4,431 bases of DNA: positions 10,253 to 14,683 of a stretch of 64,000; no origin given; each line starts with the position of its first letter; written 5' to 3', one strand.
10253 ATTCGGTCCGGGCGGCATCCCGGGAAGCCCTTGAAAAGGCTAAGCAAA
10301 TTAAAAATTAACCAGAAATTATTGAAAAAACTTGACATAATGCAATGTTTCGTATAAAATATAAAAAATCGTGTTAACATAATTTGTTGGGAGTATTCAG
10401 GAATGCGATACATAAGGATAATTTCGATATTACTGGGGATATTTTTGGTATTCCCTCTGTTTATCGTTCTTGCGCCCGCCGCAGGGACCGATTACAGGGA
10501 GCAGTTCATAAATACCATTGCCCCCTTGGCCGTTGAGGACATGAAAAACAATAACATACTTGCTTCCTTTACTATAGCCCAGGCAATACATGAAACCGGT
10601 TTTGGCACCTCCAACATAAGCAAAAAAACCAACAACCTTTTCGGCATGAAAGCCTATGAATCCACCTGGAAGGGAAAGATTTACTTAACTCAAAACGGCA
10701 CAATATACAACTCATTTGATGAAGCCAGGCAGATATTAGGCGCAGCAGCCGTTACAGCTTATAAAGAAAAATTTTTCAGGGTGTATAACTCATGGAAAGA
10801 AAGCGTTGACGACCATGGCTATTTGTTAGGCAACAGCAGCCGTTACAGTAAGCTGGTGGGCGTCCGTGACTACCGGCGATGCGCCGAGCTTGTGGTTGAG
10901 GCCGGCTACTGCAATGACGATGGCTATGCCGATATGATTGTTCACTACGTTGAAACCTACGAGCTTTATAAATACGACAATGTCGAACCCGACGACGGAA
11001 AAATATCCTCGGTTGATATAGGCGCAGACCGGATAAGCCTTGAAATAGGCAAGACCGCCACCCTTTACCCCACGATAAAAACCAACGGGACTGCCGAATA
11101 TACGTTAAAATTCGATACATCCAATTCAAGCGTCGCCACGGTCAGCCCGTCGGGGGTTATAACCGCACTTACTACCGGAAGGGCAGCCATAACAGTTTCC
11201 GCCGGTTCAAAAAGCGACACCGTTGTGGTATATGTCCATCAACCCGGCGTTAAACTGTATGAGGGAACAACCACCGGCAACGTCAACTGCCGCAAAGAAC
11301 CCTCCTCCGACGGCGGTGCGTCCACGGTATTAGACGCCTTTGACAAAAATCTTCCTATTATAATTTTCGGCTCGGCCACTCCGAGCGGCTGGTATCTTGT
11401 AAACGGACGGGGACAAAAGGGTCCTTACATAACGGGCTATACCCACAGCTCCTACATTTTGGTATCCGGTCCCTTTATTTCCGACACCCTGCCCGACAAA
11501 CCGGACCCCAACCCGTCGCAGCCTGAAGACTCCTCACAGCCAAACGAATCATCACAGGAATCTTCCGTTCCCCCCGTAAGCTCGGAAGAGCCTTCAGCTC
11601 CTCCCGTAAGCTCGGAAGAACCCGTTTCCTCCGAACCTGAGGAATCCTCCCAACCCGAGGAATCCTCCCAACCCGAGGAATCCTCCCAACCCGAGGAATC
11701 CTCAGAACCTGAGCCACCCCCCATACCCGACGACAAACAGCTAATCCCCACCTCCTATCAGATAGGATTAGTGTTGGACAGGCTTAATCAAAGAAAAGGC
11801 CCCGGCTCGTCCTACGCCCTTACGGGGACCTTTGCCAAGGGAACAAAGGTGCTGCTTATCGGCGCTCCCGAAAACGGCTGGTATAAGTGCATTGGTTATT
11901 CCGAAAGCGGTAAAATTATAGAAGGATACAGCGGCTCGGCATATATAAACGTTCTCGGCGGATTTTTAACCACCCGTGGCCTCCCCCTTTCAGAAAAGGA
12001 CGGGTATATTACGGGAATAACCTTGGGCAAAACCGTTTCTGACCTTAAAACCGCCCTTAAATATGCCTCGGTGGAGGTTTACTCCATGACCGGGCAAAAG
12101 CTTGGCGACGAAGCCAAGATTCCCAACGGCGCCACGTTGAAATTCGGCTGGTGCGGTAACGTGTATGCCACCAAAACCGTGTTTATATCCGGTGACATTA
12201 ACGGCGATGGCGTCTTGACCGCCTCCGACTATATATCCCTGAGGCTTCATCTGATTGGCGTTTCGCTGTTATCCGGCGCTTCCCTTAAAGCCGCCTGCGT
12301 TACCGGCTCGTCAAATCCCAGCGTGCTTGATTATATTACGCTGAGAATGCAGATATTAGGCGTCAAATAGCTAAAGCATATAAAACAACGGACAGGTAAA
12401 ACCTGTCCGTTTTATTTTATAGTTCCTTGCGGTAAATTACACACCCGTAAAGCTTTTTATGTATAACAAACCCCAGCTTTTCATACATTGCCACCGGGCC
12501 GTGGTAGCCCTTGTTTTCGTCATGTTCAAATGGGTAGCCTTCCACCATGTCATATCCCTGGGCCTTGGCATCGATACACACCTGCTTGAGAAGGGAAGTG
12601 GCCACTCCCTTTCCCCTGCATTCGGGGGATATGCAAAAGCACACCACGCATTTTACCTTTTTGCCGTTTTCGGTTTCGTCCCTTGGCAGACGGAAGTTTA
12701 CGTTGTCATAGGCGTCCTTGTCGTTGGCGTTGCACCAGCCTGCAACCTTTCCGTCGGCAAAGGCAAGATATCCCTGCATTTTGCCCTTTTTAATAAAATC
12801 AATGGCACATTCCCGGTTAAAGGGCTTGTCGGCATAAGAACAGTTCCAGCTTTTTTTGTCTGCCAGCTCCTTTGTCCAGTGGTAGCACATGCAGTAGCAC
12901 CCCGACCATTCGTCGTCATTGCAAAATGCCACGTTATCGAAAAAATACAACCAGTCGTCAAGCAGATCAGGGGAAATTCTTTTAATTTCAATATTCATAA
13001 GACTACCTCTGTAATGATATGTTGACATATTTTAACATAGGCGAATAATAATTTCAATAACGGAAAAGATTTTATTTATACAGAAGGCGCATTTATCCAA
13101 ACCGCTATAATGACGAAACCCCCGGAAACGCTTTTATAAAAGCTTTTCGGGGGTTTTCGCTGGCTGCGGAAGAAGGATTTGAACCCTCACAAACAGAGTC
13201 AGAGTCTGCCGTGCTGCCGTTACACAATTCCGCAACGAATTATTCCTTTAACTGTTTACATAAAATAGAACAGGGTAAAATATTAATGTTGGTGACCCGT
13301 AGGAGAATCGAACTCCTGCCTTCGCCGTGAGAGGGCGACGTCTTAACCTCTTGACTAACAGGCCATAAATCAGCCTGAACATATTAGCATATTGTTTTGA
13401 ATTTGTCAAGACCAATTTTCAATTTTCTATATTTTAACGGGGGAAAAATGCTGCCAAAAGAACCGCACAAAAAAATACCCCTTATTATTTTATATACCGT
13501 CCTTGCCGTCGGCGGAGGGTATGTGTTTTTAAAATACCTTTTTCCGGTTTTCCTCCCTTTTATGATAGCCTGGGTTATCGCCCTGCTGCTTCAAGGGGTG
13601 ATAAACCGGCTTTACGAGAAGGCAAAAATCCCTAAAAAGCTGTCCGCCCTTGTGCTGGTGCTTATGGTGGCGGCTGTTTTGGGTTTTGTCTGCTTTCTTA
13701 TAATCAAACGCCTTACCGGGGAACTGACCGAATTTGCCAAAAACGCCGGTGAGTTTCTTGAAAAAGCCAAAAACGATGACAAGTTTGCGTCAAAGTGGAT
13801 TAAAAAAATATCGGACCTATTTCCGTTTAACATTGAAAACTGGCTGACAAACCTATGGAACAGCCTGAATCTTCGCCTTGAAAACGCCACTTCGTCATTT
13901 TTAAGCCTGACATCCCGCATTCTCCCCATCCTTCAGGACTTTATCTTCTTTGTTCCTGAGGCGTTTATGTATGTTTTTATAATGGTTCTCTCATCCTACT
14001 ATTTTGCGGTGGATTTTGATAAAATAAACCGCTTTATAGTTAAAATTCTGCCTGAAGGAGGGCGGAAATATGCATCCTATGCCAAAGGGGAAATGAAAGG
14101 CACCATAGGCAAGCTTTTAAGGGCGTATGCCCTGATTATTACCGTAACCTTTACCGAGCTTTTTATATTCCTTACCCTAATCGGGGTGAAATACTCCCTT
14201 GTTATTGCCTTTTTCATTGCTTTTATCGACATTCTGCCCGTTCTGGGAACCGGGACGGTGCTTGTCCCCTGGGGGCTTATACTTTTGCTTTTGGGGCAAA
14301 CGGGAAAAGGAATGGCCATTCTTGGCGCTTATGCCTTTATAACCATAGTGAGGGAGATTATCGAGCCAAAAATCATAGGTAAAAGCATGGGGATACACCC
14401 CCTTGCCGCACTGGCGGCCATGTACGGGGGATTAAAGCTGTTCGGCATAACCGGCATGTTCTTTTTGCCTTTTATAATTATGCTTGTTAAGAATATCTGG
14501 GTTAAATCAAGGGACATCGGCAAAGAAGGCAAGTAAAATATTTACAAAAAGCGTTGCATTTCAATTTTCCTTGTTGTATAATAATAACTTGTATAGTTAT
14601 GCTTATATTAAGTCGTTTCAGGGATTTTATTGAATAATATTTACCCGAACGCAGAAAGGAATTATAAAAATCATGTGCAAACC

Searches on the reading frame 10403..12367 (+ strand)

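Call 35: search_protein_families(library=pfam, proteins=[window:10403-12367:+])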
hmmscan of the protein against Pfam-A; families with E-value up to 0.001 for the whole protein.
window:10403-12367:+ (655 aa): 4 families
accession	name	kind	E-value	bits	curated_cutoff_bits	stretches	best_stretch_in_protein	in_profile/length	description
PF01832.25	Glucosaminidase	-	1.1e-28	100.9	30.2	1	40-188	1-123/123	Mannosyl-glycoprotein endo-beta-N-acetylglucosaminidase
PF08239.17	SH3_3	-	2e-08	34.7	27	1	460-515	2-53/54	Bacterial SH3 domain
PF02368.24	Big_2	-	8.5e-06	26.1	22.8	1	203-275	4-76/79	Bacterial Ig-like domain (group 2)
PF22359.2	Big-like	-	0.00023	21.7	27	0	244-278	12-46/48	Bacterial Ig-like domain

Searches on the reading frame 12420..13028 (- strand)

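Call 79: search_protein_families(library=pfam, proteins=[window:12420-13028:-])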
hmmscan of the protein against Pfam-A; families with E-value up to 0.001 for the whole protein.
window:12420-13028:- (203 aa): 4 families
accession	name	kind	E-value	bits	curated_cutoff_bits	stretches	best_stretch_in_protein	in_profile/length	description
PF00583.31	Acetyltransf_1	-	3.5e-10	40.6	20.7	1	62-187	8-116/116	Acetyltransferase (GNAT) family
PF13508.13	Acetyltransf_7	-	1.8e-09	38.2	27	1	87-188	6-83/84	Acetyltransferase (GNAT) domain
PF13673.13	Acetyltransf_10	-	1.7e-05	25.3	23.6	1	80-188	27-108/128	Acetyltransferase (GNAT) domain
PF13527.13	Acetyltransf_9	-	5.8e-05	23.5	25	1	126-169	73-116/127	Acetyltransferase (GNAT) domain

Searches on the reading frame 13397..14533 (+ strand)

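Call 35: search_protein_families(library=pfam, proteins=[window:13397-14533:+])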
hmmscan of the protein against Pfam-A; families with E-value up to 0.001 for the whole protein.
window:13397-14533:+ (379 aa): 1 family
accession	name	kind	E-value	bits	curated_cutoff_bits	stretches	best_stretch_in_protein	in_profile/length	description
PF01594.21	AI-2E_transport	-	7.2e-47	160.6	34.3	1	29-367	2-322/327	AI-2E family transporter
